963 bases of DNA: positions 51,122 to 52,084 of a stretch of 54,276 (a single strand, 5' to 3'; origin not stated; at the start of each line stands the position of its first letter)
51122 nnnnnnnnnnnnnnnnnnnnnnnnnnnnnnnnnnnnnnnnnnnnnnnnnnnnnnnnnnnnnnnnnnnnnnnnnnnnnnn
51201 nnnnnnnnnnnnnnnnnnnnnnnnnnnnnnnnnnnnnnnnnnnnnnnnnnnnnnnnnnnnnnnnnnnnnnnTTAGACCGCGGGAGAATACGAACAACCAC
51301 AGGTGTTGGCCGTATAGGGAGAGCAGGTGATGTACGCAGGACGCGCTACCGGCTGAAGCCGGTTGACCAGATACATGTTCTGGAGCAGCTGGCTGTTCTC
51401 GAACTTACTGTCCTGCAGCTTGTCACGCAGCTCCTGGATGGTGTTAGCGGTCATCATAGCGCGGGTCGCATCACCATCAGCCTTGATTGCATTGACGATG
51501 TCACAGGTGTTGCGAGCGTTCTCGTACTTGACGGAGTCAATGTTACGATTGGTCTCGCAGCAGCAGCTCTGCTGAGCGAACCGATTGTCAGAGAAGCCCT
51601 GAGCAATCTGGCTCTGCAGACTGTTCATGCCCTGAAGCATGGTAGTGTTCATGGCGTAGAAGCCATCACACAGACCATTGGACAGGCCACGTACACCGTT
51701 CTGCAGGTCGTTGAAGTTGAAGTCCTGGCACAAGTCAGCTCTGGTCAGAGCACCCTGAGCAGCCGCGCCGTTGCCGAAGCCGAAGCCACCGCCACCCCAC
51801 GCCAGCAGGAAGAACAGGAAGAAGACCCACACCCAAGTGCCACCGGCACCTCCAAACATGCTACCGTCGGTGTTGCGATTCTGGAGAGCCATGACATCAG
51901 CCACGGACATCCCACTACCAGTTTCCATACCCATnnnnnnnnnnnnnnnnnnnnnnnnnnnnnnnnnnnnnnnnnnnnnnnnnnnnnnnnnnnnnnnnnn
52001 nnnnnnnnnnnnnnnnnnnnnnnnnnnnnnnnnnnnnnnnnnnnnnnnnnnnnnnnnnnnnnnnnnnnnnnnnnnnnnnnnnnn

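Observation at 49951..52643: Six-gene module of unknown function behind an activator-type promoter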

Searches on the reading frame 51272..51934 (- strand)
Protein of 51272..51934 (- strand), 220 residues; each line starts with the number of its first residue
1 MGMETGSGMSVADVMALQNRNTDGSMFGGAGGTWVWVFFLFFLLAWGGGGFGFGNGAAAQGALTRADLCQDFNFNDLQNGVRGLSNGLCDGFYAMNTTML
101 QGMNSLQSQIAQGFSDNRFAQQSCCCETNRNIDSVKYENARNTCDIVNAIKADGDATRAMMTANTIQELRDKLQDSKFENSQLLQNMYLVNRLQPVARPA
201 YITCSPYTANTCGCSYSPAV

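Call 3: search_protein_families(library=pfam, proteins=[window:51272-51934:-], max_evalue=1)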
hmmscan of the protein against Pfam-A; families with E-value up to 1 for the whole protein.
window:51272-51934:- (220 aa): 0 families

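Call 4: search_protein_families(library=phrogs, proteins=[window:51272-51934:-], max_evalue=1)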
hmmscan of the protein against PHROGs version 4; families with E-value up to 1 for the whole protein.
window:51272-51934:- (220 aa): 3 families
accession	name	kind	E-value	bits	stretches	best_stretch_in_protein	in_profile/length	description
phrog_16490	-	unknown function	1.4e-26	94.9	1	3-182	3-214/286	-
phrog_9288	-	unknown function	9.2e-05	23.2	1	81-198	103-216/234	-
phrog_4332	-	unknown function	0.12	13.7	1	137-178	27-69/126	-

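Call 5: search_protein_families(library=ncbifam, proteins=[window:51272-51934:-], max_evalue=1)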
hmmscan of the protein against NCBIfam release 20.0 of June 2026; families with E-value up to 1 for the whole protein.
window:51272-51934:- (220 aa): 1 family
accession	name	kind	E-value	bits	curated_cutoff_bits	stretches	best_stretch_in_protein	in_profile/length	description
TIGR02151.1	IPP_isom_2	equivalog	0.72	8.7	281.3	1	4-36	188-221/338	type 2 isopentenyl-diphosphate Delta-isomerase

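Call 9: search_dna_similar(query=window:51272-51934:-, collection=phages, mode=protein, max_rows=40, max_evalue=0.001)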
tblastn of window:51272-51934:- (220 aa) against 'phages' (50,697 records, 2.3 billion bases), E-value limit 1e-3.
Records with a match: 42; places in all: 43; records where one place covers at least 80% of the query: 17.
Best place of each record, by identity: <60% 42.
By first word of the organism name: Bacteriophage 15; Clostridium 6; Dulem 5; Edwardsiella 4; Enterobacter 3; bajarodcaudo 2; Klebsiella 2; uncultured 2; Salmonella 1; Aeromonas 1; and 1 more.
By host as written in the record: - 20; Edwardsiella ictaluri 4; Clostridium perfringens 3; Varecia variegata 2; Propithecus coquereli 2; Enterobacter cloacae 2; Clostridium perfringens 012 1; Peromyscus fraterculus 1; and 7 more.
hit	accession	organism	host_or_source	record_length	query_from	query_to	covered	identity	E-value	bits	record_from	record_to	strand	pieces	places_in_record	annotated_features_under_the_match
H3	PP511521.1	Dulem virus 36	Varecia variegata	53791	3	207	93%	46.3%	5e-41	153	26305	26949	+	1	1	hypothetical protein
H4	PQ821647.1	Clostridium phage HMD-PC1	Clostridium perfringens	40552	3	213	96%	40.2%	2e-28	117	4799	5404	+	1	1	hypothetical protein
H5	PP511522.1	Dulem virus 35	Varecia variegata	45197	8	219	96%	39.4%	4e-28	116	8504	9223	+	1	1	hypothetical protein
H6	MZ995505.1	Clostridium phage vB_CpeP_PMQ04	Clostridium perfringens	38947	3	220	99%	37.4%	5e-29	119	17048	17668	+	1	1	hypothetical protein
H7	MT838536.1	Bacteriophage sp.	human fecal samples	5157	64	209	66%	55.0%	4e-50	179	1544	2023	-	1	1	record has no annotation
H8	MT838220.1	Bacteriophage sp.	human fecal samples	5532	7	217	96%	36.6%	3e-27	114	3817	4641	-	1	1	record has no annotation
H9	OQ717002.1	Clostridium phage vB_CpeS-17DYC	Clostridium perfringens 012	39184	3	217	98%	34.4%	4e-23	102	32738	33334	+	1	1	hypothetical protein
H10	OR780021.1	Clostridium phage XP41-N3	Clostridium perfringens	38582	3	209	94%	35.3%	4e-23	102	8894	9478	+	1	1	hypothetical protein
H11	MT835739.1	Bacteriophage sp.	human fecal samples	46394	10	215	94%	34.4%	5e-21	96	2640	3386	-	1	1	record has no annotation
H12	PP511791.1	Dulem virus 39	Propithecus coquereli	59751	72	218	67%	47.0%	3e-32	129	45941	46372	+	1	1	hypothetical protein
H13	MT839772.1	Bacteriophage sp.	human fecal samples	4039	10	215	94%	32.8%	7e-15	78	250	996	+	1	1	record has no annotation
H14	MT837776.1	Bacteriophage sp.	human fecal samples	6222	3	215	97%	31.7%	1e-17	86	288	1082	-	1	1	record has no annotation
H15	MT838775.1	Bacteriophage sp.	human fecal samples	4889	10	208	90%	33.3%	1e-13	74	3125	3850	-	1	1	record has no annotation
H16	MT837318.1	Bacteriophage sp.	human fecal samples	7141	9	209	91%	32.4%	5e-16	82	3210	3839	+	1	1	record has no annotation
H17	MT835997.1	Bacteriophage sp.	human fecal samples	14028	9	215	94%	31.3%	4e-15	79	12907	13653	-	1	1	record has no annotation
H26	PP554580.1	Salmonella phage PMBT35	Salmonella enterica subsp. enterica ...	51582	74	196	56%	36.4%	1e-6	54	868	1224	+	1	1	hypothetical protein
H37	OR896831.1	Escherichia phage BubbaBully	Escherichia coli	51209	91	193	47%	32.5%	2e-6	54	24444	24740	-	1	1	hypothetical protein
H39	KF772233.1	Edwardsiella phage eiAU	Edwardsiella ictaluri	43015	80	191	51%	28.6%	7e-5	49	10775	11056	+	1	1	hypothetical protein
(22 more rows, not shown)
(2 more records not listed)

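Call 10: get_annotated_region(hit=H4, flank=5000)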
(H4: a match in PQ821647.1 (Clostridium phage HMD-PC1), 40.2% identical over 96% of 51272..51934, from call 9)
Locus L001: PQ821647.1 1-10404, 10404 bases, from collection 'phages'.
description: Clostridium phage HMD-PC1, complete genome.
organism: Clostridium phage HMD-PC1 (NCBI taxid 3397798)
taxonomy: Viruses; Duplodnaviria; Heunggongvirae; Uroviricota; Caudoviricetes
host: Clostridium perfringens; source: chicken intestine; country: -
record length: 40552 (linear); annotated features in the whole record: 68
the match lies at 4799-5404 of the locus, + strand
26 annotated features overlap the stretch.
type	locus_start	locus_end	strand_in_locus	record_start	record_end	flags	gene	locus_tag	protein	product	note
CDS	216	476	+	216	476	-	-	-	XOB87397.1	hypothetical protein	-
CDS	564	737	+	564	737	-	-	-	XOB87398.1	hypothetical protein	-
CDS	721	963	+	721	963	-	-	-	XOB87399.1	hypothetical protein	-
CDS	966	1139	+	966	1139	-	-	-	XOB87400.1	hypothetical protein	-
CDS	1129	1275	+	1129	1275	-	-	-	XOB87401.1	hypothetical protein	-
CDS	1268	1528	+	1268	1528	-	-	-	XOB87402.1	hypothetical protein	-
CDS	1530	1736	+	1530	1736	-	-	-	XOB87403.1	hypothetical protein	-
CDS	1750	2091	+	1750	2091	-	-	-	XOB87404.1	hypothetical protein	-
CDS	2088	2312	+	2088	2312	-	-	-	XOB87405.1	hypothetical protein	-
CDS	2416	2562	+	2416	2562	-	-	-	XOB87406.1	hypothetical protein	-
CDS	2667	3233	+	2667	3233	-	-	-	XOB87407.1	site-specific DNA-methyltransferase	-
CDS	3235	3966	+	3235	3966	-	-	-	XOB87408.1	anti-repressor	-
CDS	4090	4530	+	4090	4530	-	-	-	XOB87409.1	hypothetical protein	-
CDS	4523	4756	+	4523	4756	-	-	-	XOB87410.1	hypothetical protein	-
CDS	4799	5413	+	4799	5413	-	-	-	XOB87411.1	hypothetical protein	-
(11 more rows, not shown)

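Call 11: get_annotated_region(hit=H6, flank=5000)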
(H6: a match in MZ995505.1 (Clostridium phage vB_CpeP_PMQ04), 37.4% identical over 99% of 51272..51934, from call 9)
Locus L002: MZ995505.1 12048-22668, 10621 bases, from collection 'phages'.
description: Clostridium perfringens phage vB_CpeP_PMQ04, complete genome.
organism: Clostridium phage vB_CpeP_PMQ04 (NCBI taxid 2876083)
taxonomy: Viruses; Duplodnaviria; Heunggongvirae; Uroviricota; Caudoviricetes
host: Clostridium perfringens; source: -; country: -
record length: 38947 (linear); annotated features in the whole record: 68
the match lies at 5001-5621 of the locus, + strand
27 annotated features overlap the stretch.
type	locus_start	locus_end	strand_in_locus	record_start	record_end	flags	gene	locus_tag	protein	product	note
CDS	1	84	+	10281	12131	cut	-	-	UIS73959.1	hypothetical protein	gp58-like protein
CDS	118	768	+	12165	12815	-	-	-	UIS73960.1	N-acetylmuramoyl-L-alanine amidase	-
CDS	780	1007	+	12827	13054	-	-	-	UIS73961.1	holin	-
CDS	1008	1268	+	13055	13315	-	-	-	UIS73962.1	recombination related exonuclease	-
CDS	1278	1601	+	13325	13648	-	-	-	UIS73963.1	hypothetical protein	-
CDS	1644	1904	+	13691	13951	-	-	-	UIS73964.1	hypothetical protein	-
CDS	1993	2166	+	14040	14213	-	-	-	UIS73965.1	hypothetical protein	-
CDS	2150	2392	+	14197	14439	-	-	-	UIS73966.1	hypothetical protein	-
CDS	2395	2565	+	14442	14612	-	-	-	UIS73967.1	hypothetical protein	-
CDS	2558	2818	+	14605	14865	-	-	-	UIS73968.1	hypothetical protein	-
CDS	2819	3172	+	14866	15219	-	-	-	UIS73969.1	hypothetical protein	-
CDS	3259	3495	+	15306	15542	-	-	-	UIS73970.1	hypothetical protein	-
CDS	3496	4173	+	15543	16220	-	-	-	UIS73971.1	DNA binding protein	-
CDS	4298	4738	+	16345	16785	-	-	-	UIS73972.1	hypothetical protein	-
CDS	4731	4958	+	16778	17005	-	-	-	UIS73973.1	hypothetical protein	-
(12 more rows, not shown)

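Call 12: get_annotated_region(hit=H39, flank=5000)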
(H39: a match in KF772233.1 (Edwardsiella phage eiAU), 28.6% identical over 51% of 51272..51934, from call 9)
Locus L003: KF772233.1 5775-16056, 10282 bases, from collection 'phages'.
description: Edwardsiella phage eiAU, complete genome.
organism: Edwardsiella phage eiAU (NCBI taxid 945083)
taxonomy: Viruses; Duplodnaviria; Heunggongvirae; Uroviricota; Caudoviricetes; Eiauvirus; Eiauvirus eiAU
host: Edwardsiella ictaluri; source: -; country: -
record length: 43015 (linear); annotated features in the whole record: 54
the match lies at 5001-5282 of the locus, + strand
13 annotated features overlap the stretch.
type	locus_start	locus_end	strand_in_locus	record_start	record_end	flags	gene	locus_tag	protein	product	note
CDS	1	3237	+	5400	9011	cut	-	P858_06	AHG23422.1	host specificity protein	-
CDS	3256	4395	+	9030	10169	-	-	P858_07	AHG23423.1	putative tail protein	-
CDS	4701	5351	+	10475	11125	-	-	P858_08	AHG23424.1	hypothetical protein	-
CDS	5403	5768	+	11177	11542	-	-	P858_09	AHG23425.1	hypothetical protein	-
CDS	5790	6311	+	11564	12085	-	-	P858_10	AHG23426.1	hypothetical protein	-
CDS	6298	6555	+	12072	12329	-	-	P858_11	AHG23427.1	hypothetical protein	-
CDS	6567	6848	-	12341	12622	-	-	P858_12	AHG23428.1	hypothetical protein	-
CDS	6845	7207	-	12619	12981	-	-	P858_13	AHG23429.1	hypothetical protein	-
CDS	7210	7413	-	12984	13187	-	-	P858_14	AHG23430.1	hypothetical protein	-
CDS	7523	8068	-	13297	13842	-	-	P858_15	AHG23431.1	N-6-adenine-methyltransferase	-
CDS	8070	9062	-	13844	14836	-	-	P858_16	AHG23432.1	methyltransferase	-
CDS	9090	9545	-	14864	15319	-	-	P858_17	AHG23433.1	hypothetical protein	gp31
CDS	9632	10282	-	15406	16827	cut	-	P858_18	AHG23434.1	helicase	-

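Call 15: find_homologous_proteins(query=window:51272-51934:-, max_evalue=0.001)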
Query window:51272-51934:- (220 aa): 5120 proteins with E <= 0.001 among 5267 candidates; the best 120 are listed.
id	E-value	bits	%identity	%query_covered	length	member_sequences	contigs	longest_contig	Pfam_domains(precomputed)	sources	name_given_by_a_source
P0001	4.4e-143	492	98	100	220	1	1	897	-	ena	-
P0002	5.9e-141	485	96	100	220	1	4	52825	-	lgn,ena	-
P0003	4.1e-140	483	96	100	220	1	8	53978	-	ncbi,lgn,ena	-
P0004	1.1e-139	481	95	100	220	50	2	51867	-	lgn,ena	-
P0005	1.7e-132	458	92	100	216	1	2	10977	-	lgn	-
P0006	1.2e-124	432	84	100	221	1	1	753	-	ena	-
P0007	7.4e-110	384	81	98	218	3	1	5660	-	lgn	-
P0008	5.6e-109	381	79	99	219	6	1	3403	-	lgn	-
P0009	9.1e-109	380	78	97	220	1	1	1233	-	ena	-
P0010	1.9e-108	379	78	98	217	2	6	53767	-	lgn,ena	-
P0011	2.2e-108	379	77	98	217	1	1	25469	-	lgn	-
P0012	4.0e-108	378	78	95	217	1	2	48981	-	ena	-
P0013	4.1e-108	378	77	97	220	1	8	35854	-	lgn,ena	-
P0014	4.5e-108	378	81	97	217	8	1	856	-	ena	-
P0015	5.3e-108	378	77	97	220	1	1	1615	-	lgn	-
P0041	6.9e-107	374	78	98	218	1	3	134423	-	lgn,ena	-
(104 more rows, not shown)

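Call 16: search_protein_families(library=pfam, proteins=[L001:4090-4530:+, L001:4523-4756:+, L001:4799-5413:+, L001:5494-5853:+, L001:5846-6043:+, L001:6043-6438:+, L001:6431-6958:+, L003:4701-5351:+, L003:5403-5768:+, L003:5790-6311:+], max_evalue=1)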
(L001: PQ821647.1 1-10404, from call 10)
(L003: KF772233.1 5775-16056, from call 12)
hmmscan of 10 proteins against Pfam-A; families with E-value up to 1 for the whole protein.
L001:4090-4530:+ (146 aa): 0 families

L001:4523-4756:+ (77 aa): 10 families
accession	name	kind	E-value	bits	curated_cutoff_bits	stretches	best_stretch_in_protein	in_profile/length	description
PF09312.16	SurA_N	-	0.011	16.3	30.8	1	32-77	56-101/118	SurA N-terminal domain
PF05213.18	Corona_NS2A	-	0.012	15.5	23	1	26-70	80-123/267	Coronavirus NS2A protein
PF22333.2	Ago_PAZ_arc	-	0.018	15.8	27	1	26-68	23-65/96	Argonaute, PAZ domain, archaea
PF13551.12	HTH_29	-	0.026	15.1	28.1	1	51-69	14-32/64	Winged helix-turn helix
PF01418.23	HTH_6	-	0.032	14.7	28.3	1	45-76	30-61/77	Helix-turn-helix domain, rpiR family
PF11588.13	DUF3243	-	0.04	14.7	27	1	52-74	16-38/79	Protein of unknown function (DUF3243)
PF24302.1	DUF7484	-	0.045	13.5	27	1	11-51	106-147/270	Family of unknown function (DUF7484)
PF05698.19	Trigger_C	-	0.066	13.7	22.7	1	45-71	113-139/162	Bacterial trigger factor protein (TF) C-terminus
PF07742.17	BTG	-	0.068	13.3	23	1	29-70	49-91/117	BTG family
PF01466.24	Skp1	-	0.38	11.1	22.3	0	38-52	13-27/48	Skp1 family, dimerisation domain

L001:4799-5413:+ (204 aa): 1 family
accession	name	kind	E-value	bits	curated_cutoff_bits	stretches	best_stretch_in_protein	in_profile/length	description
PF02120.21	Flg_hook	-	0.46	10.8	29.8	1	135-169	41-74/85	Flagellar hook-length control protein FliK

L001:5494-5853:+ (119 aa): 0 families

L001:5846-6043:+ (65 aa): 1 family
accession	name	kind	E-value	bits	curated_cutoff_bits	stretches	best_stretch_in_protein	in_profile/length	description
PF23195.1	UBQLN1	-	0.035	14.3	27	1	30-63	15-47/70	Ubiquilin-1-like domain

L001:6043-6438:+ (131 aa): 1 family
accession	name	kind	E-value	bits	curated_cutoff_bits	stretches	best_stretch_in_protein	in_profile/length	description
PF08472.16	S6PP_C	-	0.048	14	34.4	1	50-97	43-89/133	Sucrose-6-phosphate phosphohydrolase C-terminal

L001:6431-6958:+ (175 aa): 0 families

L003:4701-5351:+ (216 aa): 1 family
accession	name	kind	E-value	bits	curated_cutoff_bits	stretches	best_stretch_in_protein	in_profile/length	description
PF15714.11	SpoVT_C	-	0.0096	16.4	27.5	1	141-209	18-89/128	Stage V sporulation protein T C-terminal, transcription factor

L003:5403-5768:+ (121 aa): 1 family
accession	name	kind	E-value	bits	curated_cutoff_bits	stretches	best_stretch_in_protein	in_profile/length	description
PF21834.1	DUF6894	-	0.015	15.9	24.1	0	22-66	1-44/69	Domain of unknown function (DUF6894)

L003:5790-6311:+ (173 aa): 0 families

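Call 19: get_annotated_region(hit=H37, flank=4000)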
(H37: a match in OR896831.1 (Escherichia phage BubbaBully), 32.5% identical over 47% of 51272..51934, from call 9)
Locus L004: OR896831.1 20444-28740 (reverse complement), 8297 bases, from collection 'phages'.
description: Escherichia phage BubbaBully, complete genome.
organism: Escherichia phage BubbaBully (NCBI taxid 3098280)
taxonomy: Viruses; Duplodnaviria; Heunggongvirae; Uroviricota; Caudoviricetes; Drexlerviridae; Tempevirinae; Henuseptimavirus
host: Escherichia coli; source: freshwater body [ENVO:01001320]; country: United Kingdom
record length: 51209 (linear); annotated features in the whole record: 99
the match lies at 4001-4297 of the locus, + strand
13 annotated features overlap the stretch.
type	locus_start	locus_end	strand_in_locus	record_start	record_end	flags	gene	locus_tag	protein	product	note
CDS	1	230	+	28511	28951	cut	-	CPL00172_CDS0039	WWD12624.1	transcriptional regulator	-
CDS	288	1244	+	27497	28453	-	-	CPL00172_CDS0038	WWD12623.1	DNA primase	-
CDS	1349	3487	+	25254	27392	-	-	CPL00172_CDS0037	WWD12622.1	tail fiber protein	-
CDS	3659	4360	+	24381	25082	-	-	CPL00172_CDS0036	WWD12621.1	hypothetical protein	-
CDS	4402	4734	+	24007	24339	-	-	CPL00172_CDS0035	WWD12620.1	hypothetical protein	-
CDS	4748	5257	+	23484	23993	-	-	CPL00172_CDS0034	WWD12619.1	hypothetical protein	-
CDS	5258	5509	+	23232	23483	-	-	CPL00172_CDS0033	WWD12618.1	hypothetical protein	-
CDS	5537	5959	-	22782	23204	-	-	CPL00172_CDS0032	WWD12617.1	single strand DNA binding protein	-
CDS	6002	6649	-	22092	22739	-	-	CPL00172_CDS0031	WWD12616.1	Erf-like ssDNA annealing protein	-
CDS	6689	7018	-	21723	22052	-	-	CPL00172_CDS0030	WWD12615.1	tail length tape measure protein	-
CDS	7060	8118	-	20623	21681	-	-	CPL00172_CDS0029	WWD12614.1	exonuclease VIII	-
CDS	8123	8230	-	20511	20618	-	-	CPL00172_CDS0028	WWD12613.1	hypothetical protein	-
CDS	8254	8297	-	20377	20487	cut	-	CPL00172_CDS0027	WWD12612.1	hypothetical protein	-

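Call 20: get_annotated_region(hit=H26, flank=4000)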
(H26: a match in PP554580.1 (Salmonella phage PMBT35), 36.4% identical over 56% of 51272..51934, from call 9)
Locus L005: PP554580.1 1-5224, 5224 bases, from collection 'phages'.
description: Salmonella phage PMBT35, complete genome.
organism: Salmonella phage PMBT35 (NCBI taxid 3137287)
taxonomy: Viruses
host: Salmonella enterica subsp. enterica serovar Napoli L2-220; source: sewage; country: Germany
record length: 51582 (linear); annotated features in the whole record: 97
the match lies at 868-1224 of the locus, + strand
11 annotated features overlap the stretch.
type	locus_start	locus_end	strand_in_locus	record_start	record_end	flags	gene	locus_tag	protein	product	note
CDS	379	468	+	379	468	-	-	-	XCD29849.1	hypothetical protein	-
CDS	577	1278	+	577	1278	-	-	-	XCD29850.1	hypothetical protein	-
CDS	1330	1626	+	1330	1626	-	-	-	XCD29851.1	hypothetical protein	-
CDS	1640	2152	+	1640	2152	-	-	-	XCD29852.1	hypothetical protein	-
CDS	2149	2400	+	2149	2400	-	-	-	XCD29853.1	hypothetical protein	-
CDS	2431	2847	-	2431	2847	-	-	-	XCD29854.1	hypothetical protein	-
CDS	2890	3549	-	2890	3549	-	-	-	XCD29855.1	recombinase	-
CDS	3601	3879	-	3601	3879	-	-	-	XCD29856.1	hypothetical protein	-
CDS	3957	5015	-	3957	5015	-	-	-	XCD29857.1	exonuclease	-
CDS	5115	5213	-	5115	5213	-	-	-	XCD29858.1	hypothetical protein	-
CDS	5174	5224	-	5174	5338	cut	-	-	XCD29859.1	hypothetical protein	-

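Call 21: get_annotated_region(hit=H3, flank=5000)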
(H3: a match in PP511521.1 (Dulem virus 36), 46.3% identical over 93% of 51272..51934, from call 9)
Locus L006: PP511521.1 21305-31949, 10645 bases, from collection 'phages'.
description: Dulem virus 36 isolate Duke_24FS_3, complete genome.
organism: Dulem virus 36 (NCBI taxid 3145754)
taxonomy: Viruses; Duplodnaviria; Heunggongvirae; Uroviricota; Caudoviricetes
host: Varecia variegata; source: feces; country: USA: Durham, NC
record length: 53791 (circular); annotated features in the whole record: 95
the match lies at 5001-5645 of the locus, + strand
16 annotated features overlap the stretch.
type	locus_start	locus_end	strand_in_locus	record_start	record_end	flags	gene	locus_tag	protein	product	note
CDS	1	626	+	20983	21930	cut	-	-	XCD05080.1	tail protein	-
CDS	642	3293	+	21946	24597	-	-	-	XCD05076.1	hypothetical protein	Siphovirus reqiPepy6 Gp37-like protein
CDS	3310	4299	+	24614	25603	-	-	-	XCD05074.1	receptor-binding protein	-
CDS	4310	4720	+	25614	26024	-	-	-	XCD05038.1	hypothetical protein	-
CDS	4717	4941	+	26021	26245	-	-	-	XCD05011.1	hypothetical protein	-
CDS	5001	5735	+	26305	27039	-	-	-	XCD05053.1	hypothetical protein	-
CDS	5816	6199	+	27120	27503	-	-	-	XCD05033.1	hypothetical protein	-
CDS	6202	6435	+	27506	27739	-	-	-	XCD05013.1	hypothetical protein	-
CDS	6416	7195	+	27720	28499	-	-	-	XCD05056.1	hypothetical protein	-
CDS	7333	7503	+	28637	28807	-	-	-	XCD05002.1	hypothetical protein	-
CDS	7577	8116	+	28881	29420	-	-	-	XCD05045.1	hypothetical protein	-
CDS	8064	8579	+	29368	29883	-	-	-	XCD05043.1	hypothetical protein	-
CDS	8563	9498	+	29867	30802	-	-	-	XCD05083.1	toprim-like protein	-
CDS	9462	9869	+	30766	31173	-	-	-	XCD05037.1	hypothetical protein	-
CDS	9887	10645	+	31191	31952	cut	-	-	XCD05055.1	hypothetical protein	-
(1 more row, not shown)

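Call 23: find_related_loci(query=A1, collection=viral_contigs, flank=6000)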
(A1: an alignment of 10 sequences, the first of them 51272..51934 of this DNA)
Query A1 (220 aa) in viral_contigs; peptide patterns used: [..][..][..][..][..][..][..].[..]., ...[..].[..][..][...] (x = any residue, [..] = any of these).
600 stretches matched a pattern (row limit reached: there are more); 553 encode a relative of the query (tblastn E <= 1e-3); the best 80 are kept; 80 distinct loci.
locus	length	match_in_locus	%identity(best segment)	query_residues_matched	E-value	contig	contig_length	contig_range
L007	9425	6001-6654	96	1-216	2e-139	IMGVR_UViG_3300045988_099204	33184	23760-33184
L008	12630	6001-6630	78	1-216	8e-101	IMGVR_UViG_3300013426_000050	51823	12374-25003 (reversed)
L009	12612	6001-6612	78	1-209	1e-99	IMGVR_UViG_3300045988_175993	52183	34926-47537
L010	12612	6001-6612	78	1-209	8e-100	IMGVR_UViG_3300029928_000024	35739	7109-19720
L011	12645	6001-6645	72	1-209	8e-92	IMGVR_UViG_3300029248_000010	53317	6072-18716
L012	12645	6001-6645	70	1-209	7e-91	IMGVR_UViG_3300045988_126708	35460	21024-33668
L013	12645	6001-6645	69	1-209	5e-91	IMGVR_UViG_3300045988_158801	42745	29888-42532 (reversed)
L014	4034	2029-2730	68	1-218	7e-90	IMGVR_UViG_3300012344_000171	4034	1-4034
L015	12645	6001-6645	69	1-209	2e-89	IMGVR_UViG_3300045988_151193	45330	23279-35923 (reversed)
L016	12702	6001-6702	68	1-218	1e-89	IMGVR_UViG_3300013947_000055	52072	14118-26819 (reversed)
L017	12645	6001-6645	69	1-209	3e-88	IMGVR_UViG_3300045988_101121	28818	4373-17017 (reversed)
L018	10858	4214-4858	69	1-209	5e-88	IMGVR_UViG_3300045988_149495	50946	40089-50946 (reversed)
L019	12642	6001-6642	70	1-209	5e-87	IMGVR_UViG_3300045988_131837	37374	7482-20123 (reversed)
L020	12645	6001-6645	67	1-209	2e-86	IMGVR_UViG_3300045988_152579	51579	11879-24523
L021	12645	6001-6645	67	1-209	7e-86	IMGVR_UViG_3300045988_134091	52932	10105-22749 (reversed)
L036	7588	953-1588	56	3-209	1e-68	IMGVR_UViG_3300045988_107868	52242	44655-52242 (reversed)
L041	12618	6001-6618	56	10-218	7e-66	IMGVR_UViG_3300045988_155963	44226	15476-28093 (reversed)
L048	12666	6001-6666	52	8-214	6e-64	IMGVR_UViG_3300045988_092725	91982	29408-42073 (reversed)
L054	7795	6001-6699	49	7-216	1e-62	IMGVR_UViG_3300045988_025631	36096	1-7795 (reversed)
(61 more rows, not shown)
